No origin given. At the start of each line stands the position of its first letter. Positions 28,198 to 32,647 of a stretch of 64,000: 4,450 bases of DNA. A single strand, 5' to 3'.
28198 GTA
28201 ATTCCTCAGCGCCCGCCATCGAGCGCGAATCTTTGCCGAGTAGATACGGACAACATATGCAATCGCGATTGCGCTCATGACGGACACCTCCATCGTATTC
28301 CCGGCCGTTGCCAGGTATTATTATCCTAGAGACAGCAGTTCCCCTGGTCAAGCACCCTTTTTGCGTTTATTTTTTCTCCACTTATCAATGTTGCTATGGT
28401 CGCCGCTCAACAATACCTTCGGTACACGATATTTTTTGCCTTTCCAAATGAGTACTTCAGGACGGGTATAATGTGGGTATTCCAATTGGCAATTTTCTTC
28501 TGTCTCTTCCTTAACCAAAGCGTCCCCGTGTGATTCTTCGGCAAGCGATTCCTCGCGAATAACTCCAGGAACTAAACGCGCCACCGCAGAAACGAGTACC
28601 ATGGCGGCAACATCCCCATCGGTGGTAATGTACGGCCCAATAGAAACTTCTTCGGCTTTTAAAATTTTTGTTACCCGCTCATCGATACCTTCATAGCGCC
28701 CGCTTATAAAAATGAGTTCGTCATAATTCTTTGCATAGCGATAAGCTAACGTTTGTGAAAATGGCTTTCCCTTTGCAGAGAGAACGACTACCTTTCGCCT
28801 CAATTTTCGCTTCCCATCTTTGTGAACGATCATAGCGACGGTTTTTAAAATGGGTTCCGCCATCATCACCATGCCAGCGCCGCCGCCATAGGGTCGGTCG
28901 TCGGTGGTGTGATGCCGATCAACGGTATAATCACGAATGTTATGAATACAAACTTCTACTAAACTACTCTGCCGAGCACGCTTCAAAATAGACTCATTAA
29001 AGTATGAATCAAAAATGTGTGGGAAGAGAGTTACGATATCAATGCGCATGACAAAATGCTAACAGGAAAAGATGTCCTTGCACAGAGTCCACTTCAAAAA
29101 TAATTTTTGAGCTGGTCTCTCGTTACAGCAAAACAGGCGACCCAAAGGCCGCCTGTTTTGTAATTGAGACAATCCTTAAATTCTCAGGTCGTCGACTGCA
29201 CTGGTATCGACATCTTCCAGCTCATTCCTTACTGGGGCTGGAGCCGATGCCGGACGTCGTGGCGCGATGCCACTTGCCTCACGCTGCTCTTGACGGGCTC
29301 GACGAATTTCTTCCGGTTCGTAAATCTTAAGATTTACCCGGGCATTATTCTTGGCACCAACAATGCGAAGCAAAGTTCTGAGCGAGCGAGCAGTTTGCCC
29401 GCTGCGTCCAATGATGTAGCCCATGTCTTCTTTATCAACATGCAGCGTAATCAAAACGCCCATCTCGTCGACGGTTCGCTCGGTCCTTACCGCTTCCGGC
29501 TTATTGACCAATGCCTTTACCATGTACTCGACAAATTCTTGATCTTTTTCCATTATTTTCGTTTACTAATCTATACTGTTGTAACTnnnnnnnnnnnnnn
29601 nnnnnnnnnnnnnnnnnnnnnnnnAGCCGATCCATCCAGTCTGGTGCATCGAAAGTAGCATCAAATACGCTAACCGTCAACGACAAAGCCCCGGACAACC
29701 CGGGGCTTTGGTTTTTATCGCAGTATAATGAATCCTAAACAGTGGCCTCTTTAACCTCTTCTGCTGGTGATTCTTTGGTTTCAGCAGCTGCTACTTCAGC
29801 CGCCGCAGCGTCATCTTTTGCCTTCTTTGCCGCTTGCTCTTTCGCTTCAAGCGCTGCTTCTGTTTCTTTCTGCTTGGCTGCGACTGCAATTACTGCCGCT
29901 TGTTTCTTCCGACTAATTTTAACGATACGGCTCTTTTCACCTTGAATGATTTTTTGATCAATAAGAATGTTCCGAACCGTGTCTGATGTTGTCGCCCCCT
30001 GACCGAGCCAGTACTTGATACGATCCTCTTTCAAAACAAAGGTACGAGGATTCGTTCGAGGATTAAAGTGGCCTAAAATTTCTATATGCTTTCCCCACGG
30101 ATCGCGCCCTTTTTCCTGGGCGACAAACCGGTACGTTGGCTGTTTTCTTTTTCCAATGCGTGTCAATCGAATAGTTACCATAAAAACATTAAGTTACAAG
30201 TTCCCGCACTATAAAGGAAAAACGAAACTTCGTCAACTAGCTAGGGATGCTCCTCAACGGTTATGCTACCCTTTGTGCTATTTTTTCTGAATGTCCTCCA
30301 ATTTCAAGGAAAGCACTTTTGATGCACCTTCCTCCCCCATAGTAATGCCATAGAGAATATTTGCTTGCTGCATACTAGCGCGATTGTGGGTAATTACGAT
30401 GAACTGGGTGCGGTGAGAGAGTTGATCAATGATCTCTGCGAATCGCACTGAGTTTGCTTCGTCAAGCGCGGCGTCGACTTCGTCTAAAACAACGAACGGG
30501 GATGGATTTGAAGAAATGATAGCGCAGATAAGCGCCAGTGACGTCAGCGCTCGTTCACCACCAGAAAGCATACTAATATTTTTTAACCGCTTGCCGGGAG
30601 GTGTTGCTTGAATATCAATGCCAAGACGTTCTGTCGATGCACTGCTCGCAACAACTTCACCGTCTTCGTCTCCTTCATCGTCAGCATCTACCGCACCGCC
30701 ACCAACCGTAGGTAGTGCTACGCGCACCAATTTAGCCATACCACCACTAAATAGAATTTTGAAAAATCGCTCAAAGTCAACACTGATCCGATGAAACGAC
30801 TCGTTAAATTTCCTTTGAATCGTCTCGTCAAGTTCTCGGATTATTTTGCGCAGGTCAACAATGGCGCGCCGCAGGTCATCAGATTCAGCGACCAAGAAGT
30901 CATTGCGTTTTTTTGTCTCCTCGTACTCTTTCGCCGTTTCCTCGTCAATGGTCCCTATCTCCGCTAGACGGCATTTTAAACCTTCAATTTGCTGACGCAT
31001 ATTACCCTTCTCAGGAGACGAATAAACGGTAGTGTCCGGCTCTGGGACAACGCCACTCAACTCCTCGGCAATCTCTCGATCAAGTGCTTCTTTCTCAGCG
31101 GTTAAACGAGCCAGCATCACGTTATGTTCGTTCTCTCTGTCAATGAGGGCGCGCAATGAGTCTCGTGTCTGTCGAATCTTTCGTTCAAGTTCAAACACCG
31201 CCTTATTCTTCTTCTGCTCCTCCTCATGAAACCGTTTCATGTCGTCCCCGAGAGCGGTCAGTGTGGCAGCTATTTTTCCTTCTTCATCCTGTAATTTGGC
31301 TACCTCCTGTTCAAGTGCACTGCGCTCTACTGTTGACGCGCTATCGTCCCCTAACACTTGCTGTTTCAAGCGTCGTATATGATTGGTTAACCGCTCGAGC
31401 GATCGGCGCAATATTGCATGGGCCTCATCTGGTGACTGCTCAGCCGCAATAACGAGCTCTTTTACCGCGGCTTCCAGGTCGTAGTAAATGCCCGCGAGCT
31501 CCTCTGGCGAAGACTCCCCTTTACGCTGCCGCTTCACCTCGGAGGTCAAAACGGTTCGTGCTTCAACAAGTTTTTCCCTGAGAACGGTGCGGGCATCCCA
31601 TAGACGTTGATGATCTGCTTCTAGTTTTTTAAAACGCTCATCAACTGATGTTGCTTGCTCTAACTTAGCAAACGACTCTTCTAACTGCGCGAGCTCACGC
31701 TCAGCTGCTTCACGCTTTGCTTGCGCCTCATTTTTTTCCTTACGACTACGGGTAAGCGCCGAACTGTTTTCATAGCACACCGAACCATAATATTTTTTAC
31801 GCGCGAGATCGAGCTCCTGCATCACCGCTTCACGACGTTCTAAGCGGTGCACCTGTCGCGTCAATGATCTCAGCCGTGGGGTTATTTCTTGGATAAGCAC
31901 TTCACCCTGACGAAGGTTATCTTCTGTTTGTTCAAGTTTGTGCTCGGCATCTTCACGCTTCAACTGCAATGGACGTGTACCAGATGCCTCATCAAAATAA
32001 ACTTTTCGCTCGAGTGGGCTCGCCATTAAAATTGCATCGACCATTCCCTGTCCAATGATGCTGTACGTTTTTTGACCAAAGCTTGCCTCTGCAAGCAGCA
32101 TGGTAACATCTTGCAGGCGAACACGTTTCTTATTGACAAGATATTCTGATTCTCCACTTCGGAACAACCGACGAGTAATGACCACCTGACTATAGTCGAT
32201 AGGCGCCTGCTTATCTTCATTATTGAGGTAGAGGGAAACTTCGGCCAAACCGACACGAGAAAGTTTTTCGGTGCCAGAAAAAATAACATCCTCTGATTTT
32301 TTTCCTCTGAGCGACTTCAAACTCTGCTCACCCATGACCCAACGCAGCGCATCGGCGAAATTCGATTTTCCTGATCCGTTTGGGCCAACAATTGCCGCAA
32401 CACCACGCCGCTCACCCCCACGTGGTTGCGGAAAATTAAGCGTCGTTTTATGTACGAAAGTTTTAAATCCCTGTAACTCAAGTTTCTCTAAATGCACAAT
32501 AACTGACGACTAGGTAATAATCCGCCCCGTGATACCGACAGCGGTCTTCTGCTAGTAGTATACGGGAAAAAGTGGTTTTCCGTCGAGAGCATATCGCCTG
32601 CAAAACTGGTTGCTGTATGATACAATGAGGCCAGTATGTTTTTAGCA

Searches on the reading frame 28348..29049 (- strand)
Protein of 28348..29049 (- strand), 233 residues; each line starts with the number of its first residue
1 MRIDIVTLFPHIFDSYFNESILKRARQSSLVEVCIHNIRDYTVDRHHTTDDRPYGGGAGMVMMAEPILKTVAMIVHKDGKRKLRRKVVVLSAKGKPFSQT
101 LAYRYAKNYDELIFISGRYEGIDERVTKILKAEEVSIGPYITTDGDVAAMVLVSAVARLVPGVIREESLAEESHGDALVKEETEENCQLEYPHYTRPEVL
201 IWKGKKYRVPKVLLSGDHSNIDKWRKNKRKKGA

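Call 83: search_protein_families(library=pfam, proteins=[window:28348-29049:-], max_evalue=0.0001)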
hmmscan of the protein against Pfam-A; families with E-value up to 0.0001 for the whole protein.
window:28348-29049:- (233 aa): 1 family
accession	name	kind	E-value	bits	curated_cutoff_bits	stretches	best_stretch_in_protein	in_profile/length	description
PF01746.26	tRNA_m1G_MT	-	7.6e-45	153.5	27.3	1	23-230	2-187/195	tRNA (Guanine-1)-methyltransferase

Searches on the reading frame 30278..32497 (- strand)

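Call 83: search_protein_families(library=pfam, proteins=[window:30278-32497:-], max_evalue=0.0001)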
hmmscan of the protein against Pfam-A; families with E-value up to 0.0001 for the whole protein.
window:30278-32497:- (739 aa): 4 families
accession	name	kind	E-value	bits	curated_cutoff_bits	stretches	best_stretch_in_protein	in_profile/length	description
PF02463.25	SMC_N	-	2.8e-65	220.3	40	1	3-726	2-219/220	RecF/RecN/SMC N terminal domain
PF13476.12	AAA_23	-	9.1e-15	56.3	27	1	5-274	1-198/201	AAA domain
PF13304.12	AAA_21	-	3e-14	54.2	27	2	33-95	1-53/304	AAA domain, putative AbiEii toxin, Type IV TA system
PF13175.12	AAA_15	-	2.4e-08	34.5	32.1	1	1-79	1-55/374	AAA ATPase domain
